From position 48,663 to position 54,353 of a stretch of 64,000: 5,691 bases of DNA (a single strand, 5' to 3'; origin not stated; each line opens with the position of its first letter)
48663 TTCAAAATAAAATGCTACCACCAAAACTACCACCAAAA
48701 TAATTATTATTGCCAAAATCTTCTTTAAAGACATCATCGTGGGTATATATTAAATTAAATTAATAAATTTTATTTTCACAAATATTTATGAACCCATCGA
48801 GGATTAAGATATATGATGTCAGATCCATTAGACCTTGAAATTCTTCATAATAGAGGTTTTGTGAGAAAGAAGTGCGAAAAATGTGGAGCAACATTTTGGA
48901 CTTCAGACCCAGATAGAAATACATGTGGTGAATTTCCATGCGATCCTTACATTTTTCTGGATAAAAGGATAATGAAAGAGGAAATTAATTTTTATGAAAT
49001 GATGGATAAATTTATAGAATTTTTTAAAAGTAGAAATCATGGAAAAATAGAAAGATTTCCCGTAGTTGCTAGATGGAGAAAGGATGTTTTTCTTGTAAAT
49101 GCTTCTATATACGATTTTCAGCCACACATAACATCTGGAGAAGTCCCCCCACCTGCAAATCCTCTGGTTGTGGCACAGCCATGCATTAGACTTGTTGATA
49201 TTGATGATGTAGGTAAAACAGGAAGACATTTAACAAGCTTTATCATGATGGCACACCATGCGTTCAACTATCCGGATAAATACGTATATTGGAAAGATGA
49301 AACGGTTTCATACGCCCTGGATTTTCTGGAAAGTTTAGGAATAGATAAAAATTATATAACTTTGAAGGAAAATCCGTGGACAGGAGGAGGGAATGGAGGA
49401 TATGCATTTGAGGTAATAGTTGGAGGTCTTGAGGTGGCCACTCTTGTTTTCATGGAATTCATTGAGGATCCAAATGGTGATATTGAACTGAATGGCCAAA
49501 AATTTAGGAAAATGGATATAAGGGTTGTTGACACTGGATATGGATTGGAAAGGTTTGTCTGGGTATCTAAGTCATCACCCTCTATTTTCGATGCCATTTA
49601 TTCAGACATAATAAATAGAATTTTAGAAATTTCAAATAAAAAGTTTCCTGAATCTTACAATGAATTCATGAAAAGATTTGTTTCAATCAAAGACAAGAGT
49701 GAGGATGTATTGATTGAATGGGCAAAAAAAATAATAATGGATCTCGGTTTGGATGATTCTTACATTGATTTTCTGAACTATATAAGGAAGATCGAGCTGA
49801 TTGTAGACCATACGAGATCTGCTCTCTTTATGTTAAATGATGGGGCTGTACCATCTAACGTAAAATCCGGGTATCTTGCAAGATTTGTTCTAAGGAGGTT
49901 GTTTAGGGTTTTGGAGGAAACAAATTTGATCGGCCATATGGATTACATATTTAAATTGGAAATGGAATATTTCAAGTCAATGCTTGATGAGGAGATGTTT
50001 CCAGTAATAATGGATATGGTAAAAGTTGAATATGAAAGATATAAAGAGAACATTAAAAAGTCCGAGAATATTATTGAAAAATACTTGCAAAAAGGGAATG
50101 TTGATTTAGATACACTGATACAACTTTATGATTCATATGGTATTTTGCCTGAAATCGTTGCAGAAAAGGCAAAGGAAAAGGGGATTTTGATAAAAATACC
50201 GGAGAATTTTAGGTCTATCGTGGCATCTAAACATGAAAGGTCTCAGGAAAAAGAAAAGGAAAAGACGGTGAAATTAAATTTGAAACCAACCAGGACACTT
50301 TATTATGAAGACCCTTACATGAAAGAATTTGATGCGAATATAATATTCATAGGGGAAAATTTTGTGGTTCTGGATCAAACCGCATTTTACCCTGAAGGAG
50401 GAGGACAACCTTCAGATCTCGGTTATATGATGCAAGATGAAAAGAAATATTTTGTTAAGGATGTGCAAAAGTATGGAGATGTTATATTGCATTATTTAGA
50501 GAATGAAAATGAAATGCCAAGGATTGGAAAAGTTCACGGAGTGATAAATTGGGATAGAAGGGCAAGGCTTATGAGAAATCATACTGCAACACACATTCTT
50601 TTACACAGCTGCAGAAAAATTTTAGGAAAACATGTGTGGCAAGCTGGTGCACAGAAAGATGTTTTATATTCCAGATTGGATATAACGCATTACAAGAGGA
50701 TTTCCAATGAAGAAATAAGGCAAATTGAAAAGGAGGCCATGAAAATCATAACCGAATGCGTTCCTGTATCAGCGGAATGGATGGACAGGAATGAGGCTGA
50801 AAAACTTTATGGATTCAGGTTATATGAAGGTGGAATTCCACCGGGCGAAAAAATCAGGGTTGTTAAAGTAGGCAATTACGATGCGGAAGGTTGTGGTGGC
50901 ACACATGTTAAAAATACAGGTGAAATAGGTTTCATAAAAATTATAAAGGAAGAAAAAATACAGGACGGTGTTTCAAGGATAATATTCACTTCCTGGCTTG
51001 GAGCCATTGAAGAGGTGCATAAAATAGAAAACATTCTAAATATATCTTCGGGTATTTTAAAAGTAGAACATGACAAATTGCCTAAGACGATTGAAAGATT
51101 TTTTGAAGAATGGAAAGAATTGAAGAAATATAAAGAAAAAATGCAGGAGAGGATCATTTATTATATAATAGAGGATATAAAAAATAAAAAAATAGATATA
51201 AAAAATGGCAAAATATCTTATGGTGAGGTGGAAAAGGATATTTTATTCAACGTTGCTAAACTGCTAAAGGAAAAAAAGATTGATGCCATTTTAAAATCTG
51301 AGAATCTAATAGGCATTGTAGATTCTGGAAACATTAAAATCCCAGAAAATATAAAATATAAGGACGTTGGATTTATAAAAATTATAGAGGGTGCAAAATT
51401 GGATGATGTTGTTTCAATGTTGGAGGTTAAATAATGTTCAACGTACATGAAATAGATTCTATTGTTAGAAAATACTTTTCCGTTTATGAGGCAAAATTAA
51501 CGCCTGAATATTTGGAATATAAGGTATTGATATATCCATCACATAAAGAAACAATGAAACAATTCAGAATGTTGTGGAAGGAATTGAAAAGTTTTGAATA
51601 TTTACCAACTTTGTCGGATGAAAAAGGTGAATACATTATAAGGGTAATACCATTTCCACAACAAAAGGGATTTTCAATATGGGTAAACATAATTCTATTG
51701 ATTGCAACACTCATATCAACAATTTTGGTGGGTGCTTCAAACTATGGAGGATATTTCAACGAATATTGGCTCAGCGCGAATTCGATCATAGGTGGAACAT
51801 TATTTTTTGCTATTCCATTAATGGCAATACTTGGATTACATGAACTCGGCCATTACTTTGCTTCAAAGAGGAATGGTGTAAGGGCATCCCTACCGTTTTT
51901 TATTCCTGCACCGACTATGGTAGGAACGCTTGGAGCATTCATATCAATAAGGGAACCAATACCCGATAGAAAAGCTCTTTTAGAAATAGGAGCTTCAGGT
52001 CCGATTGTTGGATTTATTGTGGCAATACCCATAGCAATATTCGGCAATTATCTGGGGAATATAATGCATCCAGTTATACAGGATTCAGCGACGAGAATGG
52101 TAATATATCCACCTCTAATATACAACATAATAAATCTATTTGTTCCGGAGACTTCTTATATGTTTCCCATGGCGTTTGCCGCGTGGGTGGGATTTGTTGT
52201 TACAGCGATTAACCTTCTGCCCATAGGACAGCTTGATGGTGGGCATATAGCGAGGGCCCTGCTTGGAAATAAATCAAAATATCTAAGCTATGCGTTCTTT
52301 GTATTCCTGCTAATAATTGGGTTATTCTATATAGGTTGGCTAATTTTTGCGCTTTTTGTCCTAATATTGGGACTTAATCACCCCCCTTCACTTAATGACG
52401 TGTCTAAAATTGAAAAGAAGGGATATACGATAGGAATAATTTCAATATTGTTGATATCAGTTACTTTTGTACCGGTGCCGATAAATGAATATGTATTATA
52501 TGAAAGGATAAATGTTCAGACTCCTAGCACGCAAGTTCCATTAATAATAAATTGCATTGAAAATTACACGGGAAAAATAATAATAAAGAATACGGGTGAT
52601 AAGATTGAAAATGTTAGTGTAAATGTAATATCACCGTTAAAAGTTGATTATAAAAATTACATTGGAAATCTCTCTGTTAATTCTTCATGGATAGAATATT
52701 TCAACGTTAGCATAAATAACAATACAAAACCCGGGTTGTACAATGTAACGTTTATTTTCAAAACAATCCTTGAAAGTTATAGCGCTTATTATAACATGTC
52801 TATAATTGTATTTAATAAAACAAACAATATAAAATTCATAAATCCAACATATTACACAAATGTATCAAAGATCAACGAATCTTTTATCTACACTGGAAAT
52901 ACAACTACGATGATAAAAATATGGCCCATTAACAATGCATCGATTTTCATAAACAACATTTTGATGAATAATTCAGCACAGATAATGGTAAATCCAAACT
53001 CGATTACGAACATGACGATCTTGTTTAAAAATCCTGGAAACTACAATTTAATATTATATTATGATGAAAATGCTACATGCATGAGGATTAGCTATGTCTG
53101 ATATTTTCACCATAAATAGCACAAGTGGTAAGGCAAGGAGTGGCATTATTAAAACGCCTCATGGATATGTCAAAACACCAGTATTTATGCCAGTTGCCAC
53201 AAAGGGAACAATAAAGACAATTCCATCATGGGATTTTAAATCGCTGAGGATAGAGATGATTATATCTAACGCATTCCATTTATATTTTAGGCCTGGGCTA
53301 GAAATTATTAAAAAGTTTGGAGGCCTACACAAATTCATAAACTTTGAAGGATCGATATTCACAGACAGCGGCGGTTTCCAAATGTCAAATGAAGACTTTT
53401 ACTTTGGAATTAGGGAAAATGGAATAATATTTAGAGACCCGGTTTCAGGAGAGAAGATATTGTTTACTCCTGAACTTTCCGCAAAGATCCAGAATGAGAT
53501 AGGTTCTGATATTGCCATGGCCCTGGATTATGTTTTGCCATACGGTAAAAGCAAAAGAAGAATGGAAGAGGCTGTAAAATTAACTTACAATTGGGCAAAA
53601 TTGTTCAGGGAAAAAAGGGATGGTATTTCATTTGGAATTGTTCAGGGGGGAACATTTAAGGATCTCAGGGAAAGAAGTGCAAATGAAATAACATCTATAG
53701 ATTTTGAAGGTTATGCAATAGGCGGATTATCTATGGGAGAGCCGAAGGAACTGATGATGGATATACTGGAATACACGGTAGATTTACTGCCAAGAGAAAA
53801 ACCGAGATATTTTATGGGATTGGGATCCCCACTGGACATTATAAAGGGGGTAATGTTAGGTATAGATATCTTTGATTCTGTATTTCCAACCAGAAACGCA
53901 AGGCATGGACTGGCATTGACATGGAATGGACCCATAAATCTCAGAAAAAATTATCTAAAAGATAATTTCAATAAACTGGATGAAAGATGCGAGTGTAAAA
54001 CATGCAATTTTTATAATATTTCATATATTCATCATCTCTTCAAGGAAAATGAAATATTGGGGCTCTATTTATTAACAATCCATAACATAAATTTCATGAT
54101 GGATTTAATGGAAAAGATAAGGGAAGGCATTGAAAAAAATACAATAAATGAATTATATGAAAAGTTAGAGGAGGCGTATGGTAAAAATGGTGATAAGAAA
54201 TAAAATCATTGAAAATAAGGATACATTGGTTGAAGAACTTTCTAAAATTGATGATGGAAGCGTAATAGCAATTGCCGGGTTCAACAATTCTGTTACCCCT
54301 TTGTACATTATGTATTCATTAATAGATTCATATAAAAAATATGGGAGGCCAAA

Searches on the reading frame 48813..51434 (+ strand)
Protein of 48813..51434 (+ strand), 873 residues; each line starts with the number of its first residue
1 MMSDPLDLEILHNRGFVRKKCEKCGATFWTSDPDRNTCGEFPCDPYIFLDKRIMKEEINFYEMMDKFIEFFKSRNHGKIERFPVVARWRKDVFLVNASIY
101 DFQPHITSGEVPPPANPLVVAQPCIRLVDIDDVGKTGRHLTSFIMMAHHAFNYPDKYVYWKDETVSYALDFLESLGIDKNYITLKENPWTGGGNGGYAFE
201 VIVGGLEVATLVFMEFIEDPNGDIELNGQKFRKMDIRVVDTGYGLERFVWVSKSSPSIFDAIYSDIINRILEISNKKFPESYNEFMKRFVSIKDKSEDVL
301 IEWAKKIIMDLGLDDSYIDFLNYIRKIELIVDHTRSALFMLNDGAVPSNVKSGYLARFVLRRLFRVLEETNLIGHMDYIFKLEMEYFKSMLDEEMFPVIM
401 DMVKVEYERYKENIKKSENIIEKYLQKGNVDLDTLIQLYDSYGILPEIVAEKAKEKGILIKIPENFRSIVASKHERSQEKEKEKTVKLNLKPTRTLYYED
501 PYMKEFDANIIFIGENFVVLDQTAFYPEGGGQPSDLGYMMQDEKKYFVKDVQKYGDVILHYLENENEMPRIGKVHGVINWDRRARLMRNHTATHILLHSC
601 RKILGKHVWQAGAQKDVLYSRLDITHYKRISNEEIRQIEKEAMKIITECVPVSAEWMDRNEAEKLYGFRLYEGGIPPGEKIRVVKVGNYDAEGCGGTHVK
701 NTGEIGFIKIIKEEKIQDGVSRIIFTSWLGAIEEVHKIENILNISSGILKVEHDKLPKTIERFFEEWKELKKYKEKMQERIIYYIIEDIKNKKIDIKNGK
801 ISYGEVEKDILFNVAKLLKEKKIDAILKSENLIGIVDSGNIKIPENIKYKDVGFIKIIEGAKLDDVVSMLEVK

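Call 91: search_protein_families(library=pfam, proteins=[window:48813-51434:+], max_evalue=0.00001)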
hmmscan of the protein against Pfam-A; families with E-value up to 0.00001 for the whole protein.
window:48813-51434:+ (873 aa): 2 families
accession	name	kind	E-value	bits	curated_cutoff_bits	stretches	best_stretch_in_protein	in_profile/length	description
PF01411.24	tRNA-synt_2c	-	6.3e-106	355.5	30.3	1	62-582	1-552/552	tRNA synthetases class II (A)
PF07973.19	tRNA_SAD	-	1.3e-16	60.7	24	1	681-723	1-43/44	Threonyl and Alanyl tRNA synthetase second additional domain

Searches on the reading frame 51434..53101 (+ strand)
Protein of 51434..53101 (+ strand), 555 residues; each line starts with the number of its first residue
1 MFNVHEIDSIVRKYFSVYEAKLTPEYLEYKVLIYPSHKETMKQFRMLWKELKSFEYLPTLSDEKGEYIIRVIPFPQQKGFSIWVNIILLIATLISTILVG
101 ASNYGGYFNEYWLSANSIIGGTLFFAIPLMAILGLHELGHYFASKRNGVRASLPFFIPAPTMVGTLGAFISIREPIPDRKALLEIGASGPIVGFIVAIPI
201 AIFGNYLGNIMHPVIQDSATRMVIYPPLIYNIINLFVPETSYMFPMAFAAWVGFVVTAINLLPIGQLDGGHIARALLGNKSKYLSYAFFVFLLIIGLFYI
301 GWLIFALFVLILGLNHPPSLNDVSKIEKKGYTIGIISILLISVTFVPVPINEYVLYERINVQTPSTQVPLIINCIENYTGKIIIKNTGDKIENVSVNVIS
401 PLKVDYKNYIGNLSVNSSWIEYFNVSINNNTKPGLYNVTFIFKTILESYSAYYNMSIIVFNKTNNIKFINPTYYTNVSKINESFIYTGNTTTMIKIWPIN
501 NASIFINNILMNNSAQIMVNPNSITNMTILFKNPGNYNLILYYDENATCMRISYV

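Call 91: search_protein_families(library=pfam, proteins=[window:51434-53101:+], max_evalue=0.00001)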
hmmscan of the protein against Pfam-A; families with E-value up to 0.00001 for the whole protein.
window:51434-53101:+ (555 aa): 1 family
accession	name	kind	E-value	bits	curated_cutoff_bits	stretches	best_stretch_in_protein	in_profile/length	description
PF02163.28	Peptidase_M50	-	1.3e-22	80.7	27.2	1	124-287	1-205/221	Peptidase family M50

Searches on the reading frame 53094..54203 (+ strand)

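Call 91: search_protein_families(library=pfam, proteins=[window:53094-54203:+], max_evalue=0.00001)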
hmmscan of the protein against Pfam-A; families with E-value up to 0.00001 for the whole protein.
window:53094-54203:+ (369 aa): 1 family
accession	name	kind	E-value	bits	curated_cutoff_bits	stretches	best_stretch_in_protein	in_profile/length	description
PF01702.25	TGT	-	1e-133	446.3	26.3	1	13-362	2-355/357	Queuine tRNA-ribosyltransferase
